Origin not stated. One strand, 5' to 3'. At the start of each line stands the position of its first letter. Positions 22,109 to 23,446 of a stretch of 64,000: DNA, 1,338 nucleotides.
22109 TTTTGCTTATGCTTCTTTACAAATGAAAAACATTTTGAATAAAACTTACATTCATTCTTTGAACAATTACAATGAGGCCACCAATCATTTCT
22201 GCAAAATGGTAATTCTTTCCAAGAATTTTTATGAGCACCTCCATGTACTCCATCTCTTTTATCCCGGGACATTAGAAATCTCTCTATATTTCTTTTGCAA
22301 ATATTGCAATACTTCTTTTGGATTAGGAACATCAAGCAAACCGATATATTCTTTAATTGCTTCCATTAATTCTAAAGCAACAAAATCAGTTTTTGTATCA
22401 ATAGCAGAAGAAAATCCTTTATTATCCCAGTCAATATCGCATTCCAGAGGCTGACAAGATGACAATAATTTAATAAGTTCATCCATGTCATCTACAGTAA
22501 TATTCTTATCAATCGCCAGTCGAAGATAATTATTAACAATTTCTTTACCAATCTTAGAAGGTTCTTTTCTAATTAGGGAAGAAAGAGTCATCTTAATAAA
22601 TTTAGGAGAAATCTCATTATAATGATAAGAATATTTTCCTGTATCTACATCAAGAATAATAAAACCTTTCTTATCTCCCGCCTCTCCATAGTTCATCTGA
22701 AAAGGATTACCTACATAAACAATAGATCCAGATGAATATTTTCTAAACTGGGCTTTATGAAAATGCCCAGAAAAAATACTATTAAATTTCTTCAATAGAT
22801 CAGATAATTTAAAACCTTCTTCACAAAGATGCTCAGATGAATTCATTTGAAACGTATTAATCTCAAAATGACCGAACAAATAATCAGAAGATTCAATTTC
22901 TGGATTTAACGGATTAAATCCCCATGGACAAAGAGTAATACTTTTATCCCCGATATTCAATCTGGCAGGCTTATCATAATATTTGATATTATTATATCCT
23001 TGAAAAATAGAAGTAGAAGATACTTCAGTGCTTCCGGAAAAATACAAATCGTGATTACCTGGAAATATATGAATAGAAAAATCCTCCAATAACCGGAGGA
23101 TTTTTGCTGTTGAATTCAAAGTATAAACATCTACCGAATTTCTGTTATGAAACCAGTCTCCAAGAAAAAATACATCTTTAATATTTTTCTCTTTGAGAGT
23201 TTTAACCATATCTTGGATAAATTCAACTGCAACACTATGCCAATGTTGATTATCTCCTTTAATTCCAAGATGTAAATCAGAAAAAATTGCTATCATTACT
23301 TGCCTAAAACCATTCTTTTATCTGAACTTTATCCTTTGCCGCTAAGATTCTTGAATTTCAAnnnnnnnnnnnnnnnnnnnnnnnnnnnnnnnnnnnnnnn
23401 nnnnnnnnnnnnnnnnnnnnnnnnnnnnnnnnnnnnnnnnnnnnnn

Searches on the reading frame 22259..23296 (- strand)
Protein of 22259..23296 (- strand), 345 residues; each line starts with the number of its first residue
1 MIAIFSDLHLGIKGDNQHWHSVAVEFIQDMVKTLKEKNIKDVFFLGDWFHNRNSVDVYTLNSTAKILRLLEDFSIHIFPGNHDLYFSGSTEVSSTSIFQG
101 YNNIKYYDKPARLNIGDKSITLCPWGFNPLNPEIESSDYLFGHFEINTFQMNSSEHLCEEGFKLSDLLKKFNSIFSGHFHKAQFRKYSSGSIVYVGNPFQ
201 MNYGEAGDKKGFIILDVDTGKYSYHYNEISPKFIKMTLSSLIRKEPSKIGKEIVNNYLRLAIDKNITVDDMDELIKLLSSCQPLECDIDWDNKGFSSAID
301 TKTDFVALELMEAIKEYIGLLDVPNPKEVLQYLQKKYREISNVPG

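Call 32: search_protein_families(library=phrogs, proteins=[window:22259-23296:-], max_evalue=0.001)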
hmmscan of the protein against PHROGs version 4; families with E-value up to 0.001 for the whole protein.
window:22259-23296:- (345 aa): 3 families
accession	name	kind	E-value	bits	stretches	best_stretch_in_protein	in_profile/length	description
phrog_100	-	DNA, RNA and nucleotide metabolism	6.3e-70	237.7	1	2-342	31-377/989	SbcD-like subunit of palindrome specific endonuclease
phrog_1649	-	other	1.6e-05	24.8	1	1-108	37-130/308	metallo-phosphoesterase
phrog_547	-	other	0.00019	21.6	1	4-107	33-131/245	phosphoesterase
